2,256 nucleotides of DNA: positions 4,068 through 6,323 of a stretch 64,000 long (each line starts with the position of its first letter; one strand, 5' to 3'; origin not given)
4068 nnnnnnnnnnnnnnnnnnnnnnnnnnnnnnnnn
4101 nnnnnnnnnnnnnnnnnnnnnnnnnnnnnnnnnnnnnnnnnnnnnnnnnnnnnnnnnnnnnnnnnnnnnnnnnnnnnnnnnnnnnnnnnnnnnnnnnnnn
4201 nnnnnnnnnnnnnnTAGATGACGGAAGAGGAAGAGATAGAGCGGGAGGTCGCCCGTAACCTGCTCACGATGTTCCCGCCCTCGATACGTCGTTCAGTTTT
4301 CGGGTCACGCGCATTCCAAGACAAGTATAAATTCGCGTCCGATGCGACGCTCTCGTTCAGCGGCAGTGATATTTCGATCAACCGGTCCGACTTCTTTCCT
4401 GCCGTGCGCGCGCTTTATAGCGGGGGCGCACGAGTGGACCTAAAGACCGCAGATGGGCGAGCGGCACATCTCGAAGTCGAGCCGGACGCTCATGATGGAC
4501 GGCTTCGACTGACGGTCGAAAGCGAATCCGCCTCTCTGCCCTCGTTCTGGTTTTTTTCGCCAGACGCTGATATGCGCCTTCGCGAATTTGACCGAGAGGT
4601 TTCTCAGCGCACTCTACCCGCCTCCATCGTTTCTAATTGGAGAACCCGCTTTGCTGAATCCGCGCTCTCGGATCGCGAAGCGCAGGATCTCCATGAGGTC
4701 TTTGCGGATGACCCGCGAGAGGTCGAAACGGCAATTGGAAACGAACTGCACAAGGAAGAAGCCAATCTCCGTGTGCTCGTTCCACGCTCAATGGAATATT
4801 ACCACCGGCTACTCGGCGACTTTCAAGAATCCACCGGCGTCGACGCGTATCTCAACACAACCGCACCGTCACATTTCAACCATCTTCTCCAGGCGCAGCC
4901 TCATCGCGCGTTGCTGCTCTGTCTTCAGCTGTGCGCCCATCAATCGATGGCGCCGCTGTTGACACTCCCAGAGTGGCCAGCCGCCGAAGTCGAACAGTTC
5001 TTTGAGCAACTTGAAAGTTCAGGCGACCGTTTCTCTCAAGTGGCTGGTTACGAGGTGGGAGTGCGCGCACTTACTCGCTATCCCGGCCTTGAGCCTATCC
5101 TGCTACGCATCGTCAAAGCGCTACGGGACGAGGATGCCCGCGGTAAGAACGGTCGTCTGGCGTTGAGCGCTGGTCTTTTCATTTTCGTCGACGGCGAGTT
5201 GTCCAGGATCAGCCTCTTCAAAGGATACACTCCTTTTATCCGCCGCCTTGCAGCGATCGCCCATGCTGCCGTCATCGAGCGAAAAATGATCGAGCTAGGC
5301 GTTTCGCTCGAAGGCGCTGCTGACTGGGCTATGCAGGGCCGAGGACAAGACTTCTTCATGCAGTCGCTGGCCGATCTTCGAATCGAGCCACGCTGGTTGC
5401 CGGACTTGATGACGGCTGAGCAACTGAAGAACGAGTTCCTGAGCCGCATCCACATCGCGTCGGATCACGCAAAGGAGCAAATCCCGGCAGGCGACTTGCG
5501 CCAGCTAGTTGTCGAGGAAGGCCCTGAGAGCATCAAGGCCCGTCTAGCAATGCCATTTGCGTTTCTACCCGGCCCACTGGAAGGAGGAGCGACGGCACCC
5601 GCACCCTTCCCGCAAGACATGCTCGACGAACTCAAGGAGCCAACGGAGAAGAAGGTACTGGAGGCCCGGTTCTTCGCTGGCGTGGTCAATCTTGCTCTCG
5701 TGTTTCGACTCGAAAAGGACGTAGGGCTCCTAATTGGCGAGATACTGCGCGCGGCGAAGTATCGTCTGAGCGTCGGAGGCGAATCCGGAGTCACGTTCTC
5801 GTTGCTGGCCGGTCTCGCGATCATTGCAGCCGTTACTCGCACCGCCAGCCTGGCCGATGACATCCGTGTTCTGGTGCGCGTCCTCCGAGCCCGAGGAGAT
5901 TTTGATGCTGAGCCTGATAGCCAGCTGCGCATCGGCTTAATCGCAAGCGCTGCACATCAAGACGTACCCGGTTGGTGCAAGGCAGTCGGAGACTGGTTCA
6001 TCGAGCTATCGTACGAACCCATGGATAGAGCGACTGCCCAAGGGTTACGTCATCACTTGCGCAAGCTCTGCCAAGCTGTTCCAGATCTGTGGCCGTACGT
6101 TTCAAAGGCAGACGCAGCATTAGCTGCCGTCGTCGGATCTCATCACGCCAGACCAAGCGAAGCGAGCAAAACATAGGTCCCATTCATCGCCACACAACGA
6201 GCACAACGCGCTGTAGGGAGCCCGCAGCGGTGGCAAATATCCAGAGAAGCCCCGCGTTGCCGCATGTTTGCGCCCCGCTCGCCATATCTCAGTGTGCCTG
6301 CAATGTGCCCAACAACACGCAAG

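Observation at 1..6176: Giant hydrolase/helical-repeat protein plus a coupled 652-aa unknown partner: candidate uncharacterised two-gene conflict (defence or toxin) module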

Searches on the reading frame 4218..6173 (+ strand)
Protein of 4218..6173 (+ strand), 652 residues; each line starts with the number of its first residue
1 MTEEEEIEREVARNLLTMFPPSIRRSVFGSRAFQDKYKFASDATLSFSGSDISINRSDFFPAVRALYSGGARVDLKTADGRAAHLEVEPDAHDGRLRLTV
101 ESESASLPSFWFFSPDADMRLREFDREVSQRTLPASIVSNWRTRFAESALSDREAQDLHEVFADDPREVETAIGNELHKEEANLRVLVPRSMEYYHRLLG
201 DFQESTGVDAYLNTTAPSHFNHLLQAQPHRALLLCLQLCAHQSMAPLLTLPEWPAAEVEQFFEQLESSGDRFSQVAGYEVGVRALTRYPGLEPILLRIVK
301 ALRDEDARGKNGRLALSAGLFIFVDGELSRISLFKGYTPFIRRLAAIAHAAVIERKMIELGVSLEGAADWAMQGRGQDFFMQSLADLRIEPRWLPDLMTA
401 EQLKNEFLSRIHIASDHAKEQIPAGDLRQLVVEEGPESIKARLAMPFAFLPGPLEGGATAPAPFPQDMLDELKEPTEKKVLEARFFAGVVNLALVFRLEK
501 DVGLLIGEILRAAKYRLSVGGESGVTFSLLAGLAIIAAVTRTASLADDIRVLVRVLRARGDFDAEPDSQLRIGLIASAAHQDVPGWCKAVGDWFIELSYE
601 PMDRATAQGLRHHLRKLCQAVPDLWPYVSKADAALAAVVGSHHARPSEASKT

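Call 6: search_protein_families(library=pfam, proteins=[window:4218-6173:+], max_evalue=1)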
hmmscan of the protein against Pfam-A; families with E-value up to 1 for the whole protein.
window:4218-6173:+ (652 aa): 2 families
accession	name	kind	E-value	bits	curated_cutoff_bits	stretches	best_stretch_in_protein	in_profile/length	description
PF24388.1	Permuted_GreAB-C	-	1.6e-06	28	27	1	50-90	3-44/54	Permuted GreAB-C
PF12451.13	VPS11_C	-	0.008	16.8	25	1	258-278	18-38/45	Vacuolar protein sorting protein 11 C terminal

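Call 7: search_protein_families(library=padloc, proteins=[window:4218-6173:+], max_evalue=1)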
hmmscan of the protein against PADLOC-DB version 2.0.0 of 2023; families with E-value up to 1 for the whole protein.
window:4218-6173:+ (652 aa): 0 families

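Call 8: search_protein_families(library=ncbifam, proteins=[window:4218-6173:+], max_evalue=1)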
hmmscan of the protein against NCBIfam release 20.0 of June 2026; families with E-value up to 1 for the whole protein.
window:4218-6173:+ (652 aa): 0 families

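Call 18: find_homologous_proteins(query=window:4218-6173:+)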
Query window:4218-6173:+ (652 aa): 105 proteins with E <= 0.001 among 8000 candidates.
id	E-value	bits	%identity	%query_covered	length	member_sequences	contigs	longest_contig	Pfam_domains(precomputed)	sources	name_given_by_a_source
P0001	0.0e+0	1452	100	100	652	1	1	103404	PF24388.2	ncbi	ncbi:MAG: hypothetical protein R3C52_10440 [Hyphomonadaceae bacterium]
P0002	1.3e-189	650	48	98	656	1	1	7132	-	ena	-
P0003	1.5e-186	640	50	96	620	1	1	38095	-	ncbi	-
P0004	7.3e-185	634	47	98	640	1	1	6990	-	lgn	-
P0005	6.3e-180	618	49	99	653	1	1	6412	-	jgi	jgi:hypothetical protein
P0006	1.8e-178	613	46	96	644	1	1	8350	-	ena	-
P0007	1.2e-177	610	47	97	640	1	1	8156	-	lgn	-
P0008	1.2e-171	591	44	98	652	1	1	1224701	-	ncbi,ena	-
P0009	2.0e-162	560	44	95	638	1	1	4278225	-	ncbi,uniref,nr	ncbi:hypothetical protein IE4872_CH00482 [Rhizobium gallicum]|uniref:Uncharacterized protein n=1 Tax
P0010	2.6e-156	540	42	96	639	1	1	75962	-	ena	-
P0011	3.4e-154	533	41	96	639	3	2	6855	-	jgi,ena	-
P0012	1.2e-151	524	42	98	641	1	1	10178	-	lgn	-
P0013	4.4e-151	523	40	98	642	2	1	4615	-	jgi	-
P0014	1.3e-149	518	40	98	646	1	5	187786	-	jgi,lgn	jgi:hypothetical protein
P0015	3.3e-148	513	40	97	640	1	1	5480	-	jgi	jgi:hypothetical protein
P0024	9.4e-132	459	39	97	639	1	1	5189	PF24388.2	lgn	-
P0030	9.7e-123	429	37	98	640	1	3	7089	PF24388.2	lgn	-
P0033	2.1e-116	408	34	95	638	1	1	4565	PF24388.2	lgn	-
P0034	7.0e-116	406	34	98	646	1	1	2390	PF24388.2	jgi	jgi:hypothetical protein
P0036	1.1e-115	406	34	98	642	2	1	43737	PF24388.2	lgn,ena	-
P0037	4.5e-115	404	34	95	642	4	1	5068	PF24388.2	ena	-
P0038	4.6e-115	404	33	96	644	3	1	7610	PF24388.2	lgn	-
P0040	1.5e-114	402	33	96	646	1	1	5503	PF24388.2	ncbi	-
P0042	6.0e-114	400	35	96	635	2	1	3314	PF24388.2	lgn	-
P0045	5.2e-113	397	34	99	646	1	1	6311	PF24388.2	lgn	-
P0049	1.1e-110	389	33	96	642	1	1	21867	PF24388.2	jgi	-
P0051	2.0e-110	388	35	97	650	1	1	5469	PF24388.2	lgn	-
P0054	1.2e-109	386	34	96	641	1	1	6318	PF24388.2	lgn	-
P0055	2.5e-109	385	32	97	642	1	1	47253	PF24388.2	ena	-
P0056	2.3e-108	382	33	98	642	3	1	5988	PF24388.2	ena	-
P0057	3.9e-108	381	32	98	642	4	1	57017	PF24388.2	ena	-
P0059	7.1e-108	380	34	99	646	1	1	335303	PF24388.2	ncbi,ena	-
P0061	4.3e-106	374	32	96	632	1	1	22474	PF24388.2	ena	-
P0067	1.4e-97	346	32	98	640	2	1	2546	PF24388.2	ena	-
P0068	3.9e-97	344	34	95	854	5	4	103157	-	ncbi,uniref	ncbi:hypothetical protein NKI50_27875 [Mesorhizobium sp. M0563]|uniref:hypothetical protein n=2 Tax=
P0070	3.5e-96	341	32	99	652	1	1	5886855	PF24388.2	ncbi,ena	-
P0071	1.2e-95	340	32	96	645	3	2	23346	PF24388.2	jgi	jgi:hypothetical protein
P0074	9.2e-93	330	32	95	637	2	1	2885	PF24388.2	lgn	-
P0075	1.6e-92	329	33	95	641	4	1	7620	PF24388.2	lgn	-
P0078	6.0e-92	327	30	98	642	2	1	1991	PF24388.2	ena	-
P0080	3.8e-91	325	30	98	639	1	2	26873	-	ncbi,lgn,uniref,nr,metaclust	ncbi:hypothetical protein [Robertmurraya korlensis]|uniref:hypothetical protein n=1 Tax=Robertmurray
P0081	9.2e-88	314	31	95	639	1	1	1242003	PF24388.2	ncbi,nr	ncbi:MAG: hypothetical protein JSR89_18270 [Proteobacteria bacterium]|nr:hypothetical protein [Pseud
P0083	1.6e-79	286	30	93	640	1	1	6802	PF24388.2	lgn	-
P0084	4.2e-77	278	32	75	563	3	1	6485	PF24388.2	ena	-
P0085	4.5e-74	268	30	96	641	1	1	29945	PF24388.2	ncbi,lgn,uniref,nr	ncbi:hypothetical protein [Comamonas koreensis]|uniref:GreAB-C-like domain-containing protein n=1 Ta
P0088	3.4e-68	249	29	96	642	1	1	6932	PF24388.2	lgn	-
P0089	8.3e-68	248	29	96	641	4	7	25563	PF24388.2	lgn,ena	-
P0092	7.7e-66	241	28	95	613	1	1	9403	PF24388.2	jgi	jgi:hypothetical protein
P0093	6.5e-65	238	28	96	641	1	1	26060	PF24388.2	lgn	-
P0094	8.0e-65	238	29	96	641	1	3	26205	PF24388.2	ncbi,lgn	-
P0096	5.8e-63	232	29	96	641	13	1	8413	PF24388.2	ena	-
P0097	8.3e-63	231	29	96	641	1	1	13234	PF24388.2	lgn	-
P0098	1.3e-62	230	28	96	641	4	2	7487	PF24388.2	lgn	-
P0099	3.0e-62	229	28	97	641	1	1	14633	PF24388.2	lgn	-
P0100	1.3e-61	227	28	96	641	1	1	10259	PF24388.2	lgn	-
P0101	4.1e-61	225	31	70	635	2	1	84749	-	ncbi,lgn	-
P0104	1.9e-52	197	29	80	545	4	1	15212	PF24388.2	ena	-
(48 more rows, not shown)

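Call 19: find_encoding_contigs(protein=P0001, flank=10000, max_places=3)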
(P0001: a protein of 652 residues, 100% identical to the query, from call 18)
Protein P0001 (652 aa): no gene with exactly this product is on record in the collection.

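Call 20: find_related_loci(query=window:4218-6173:+, collection=genome_contigs, flank=10000)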
Query window:4218-6173:+ (652 aa) in genome_contigs; peptide patterns used: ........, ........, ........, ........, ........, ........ (x = any residue, [..] = any of these).
166 stretches matched a pattern; 1 encode a relative of the query (tblastn E <= 1e-3); 1 distinct loci.
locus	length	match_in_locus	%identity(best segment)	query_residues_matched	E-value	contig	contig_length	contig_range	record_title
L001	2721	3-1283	48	216-645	4e-133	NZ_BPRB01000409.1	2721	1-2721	Methylobacterium trifolii strain DSM 23632 entry409, whole genome shotgun sequence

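Call 21: find_encoding_contigs(protein=P0009, flank=10000, max_places=2)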
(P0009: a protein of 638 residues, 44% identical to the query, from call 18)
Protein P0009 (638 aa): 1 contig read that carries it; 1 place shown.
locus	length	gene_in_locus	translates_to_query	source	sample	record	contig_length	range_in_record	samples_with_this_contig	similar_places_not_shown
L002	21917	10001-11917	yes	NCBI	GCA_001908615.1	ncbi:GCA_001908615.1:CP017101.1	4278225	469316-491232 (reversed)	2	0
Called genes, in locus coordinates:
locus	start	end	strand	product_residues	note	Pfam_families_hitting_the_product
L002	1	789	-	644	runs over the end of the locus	-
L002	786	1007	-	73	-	-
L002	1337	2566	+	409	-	PF01381:HTH_3 (weak), PF13560:HTH_31 (weak), PF00145:DNA_methylase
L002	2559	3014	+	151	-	PF03852:Vsr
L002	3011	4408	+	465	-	PF09019:EcoRII-C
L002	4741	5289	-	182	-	PF04752:ChaC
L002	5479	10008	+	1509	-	PF24407:HTH_upst_double_PIN, PF20698:PIN-TPR-GreABC (faint)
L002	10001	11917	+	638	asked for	-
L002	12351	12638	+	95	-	-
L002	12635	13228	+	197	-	PF13408:Zn_ribbon_recom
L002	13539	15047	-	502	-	PF02518:HATPase_c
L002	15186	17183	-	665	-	PF00672:HAMP, PF18947:HAMP_2, PF00015:MCPsignal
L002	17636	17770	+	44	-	PF00468:Ribosomal_L34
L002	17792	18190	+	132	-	PF00825:Ribonuclease_P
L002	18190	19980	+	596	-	PF14849:YidC_periplas, PF02096:60KD_IMP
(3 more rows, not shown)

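Call 22: find_encoding_contigs(protein=P0008, flank=10000, max_places=2)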
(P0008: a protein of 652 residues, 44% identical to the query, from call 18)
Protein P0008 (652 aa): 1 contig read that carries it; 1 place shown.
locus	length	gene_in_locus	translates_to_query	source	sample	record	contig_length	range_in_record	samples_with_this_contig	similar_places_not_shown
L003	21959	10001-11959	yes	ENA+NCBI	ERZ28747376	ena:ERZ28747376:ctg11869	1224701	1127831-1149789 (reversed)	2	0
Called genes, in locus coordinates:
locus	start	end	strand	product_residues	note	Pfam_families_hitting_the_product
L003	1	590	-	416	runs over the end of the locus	PF02661:Fic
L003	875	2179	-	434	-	PF03432:Relaxase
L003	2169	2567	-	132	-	PF21983:NikA-like (weak)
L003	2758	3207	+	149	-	PF21983:NikA-like, PF05713:MobC (weak)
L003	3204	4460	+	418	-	PF03432:Relaxase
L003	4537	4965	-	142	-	-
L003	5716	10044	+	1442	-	PF24407:HTH_upst_double_PIN, PF20698:PIN-TPR-GreABC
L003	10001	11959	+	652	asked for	-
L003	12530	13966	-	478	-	-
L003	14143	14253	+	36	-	-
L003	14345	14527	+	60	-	-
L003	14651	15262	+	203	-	-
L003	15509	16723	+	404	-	PF14690:Zn_ribbon_ISL3, PF13542:HTH_Tnp_ISL3, PF01610:DDE_Tnp_ISL3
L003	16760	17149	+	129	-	-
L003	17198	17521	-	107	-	-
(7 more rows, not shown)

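Call 23: find_encoding_contigs(protein=P0085, flank=10000, max_places=2)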
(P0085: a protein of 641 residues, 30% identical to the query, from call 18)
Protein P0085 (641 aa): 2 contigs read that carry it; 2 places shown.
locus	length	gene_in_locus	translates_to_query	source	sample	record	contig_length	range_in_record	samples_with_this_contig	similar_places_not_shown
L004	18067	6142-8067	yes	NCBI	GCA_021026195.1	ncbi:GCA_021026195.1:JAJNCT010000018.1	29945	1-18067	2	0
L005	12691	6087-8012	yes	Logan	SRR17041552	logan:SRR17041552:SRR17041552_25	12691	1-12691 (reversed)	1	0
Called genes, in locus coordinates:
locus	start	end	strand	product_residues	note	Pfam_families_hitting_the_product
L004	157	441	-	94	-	PF13560:HTH_31, PF01381:HTH_3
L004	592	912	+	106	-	-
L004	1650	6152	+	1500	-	PF24407:HTH_upst_double_PIN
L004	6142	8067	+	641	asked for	PF24388:Permuted_GreAB-C (weak)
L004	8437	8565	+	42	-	-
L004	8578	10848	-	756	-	PF07715:Plug, PF00593:TonB_dep_Rec_b-barrel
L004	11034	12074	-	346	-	PF01497:Peripla_BP_2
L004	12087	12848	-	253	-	PF02463:SMC_N (faint), PF00005:ABC_tran, PF13304:AAA_21 (faint)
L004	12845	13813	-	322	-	PF01032:FecCD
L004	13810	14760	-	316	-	PF01032:FecCD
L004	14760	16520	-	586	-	PF00664:ABC_membrane, PF00005:ABC_tran, PF02463:SMC_N, PF13191:AAA_16 (weak), PF13304:AAA_21 (faint)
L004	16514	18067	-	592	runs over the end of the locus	PF00664:ABC_membrane, PF00005:ABC_tran, PF02463:SMC_N (faint), PF13191:AAA_16 (weak)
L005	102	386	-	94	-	PF13560:HTH_31, PF01381:HTH_3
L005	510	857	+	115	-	-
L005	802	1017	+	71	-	-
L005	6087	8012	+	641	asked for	PF24388:Permuted_GreAB-C (weak)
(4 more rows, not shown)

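Call 24: find_encoding_contigs(protein=P0080, flank=10000, max_places=2)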
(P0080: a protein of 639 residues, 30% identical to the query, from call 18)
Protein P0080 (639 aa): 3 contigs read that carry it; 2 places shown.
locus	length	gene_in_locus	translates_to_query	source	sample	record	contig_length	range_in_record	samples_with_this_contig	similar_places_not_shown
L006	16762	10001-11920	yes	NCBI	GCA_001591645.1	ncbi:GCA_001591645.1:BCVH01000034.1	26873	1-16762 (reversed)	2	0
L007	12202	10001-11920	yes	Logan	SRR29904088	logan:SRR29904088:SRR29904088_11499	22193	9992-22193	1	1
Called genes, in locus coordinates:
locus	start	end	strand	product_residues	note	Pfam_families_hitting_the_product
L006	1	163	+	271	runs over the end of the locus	PF03613:EIID-AGA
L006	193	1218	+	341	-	PF01380:SIS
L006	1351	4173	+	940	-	PF00158:Sigma54_activat, PF14532:Sigma54_activ_2 (weak), PF00004:AAA, PF07728:AAA_5, PF03610:EIIA-man (faint), PF00874:PRD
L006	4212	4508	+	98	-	PF00381:PTS-HPr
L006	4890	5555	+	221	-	PF00702:Hydrolase, PF13419:HAD_2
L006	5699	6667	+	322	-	PF01380:SIS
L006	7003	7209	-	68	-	PF08863:YolD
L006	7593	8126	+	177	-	PF04307:YdjM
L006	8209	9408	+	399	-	-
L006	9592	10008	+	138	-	-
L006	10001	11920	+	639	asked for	-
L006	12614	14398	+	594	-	PF13667:ThiC-associated, PF01964:ThiC_Rad_SAM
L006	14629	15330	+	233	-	PF02308:MgtC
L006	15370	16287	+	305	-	PF00892:EamA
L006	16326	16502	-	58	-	-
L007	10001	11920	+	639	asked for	-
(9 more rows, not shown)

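Call 37: search_protein_families(library=pfam, proteins=[L006:8209-9405:+, L006:9592-10005:+, P0080, P0068, P0101], max_evalue=0.1)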
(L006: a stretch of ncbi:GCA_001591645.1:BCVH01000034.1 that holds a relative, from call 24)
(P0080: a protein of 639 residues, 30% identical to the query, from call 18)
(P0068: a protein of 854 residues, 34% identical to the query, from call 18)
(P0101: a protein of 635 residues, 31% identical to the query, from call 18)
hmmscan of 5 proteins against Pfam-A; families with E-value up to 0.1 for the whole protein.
L006:8209-9405:+ (399 aa): 0 families

L006:9592-10005:+ (138 aa): 0 families

P0080 (639 aa): 2 families
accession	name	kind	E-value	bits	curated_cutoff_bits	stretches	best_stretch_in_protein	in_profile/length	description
PF24388.1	Permuted_GreAB-C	-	6.2e-05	23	27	1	49-100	2-54/54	Permuted GreAB-C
PF01273.31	LBP_BPI_CETP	-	0.049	13.8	28.8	0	487-532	37-75/168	LBP / BPI / CETP family, N-terminal domain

P0068 (854 aa): 0 families

P0101 (635 aa): 1 family
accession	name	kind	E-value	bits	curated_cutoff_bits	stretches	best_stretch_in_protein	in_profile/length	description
PF24388.1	Permuted_GreAB-C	-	0.00021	21.3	27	1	50-85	5-40/54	Permuted GreAB-C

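Call 40: predict_structure(alignment_id=A1)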
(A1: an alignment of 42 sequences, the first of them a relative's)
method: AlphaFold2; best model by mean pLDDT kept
length: 652 residues; sequences in the alignment: 42
mean_pLDDT: 89.5   pTM: 0.87
mean pLDDT of the five models: 89.5, 88.7, 88.4, 87.4, 86.0
residues with pLDDT >= 90: 425; 70-90: 187; 50-70: 32; < 50: 8
segments of 3 or more residues with pLDDT < 50: 645-652
pLDDT, mean of each block of 10 residues (from residue 1): 75 79 67 73 70 86 90 90 86 80 84 93 91 88 95 88 91 89 89 94 91 94 85 93 93 93 96 98 96 98 92 94 97 94 98 95 85 90 96 94 95 96 95 92 86 90 91 76 87 93 95 86 83 97 98 92 87 97 97 95 92 95 96 95 53 39
secondary structure, 60 per line:
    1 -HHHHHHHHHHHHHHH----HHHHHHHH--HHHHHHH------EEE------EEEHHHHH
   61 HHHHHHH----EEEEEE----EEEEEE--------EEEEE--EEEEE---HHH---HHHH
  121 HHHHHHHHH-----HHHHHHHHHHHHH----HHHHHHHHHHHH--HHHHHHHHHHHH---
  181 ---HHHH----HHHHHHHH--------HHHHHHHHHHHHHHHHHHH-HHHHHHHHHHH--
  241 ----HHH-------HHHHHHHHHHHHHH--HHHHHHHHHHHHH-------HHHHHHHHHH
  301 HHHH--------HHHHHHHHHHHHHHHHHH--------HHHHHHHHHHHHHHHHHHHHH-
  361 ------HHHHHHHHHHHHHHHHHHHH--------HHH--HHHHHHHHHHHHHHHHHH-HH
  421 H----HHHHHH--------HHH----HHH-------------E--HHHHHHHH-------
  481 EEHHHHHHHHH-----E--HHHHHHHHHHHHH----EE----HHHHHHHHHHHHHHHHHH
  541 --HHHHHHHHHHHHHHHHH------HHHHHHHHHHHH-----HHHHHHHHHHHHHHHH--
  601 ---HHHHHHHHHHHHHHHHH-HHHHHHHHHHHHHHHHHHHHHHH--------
elements in order: H2-16 H21-28 H31-37 E44-46 E53-55 H56-67 E72-77 E82-87 E96-100 E103-107 H117-129 H135-147 H152-163 H166-177 H184-187 H192-199 H208-226 H228-238 H255-268 H271-283 H291-304 H313-330 H339-359 H367-386 H400-417 H426-431 H466-473 H483-491 H500-512 H523-540 H543-559 H566-577 H583-598 H604-620 H622-644
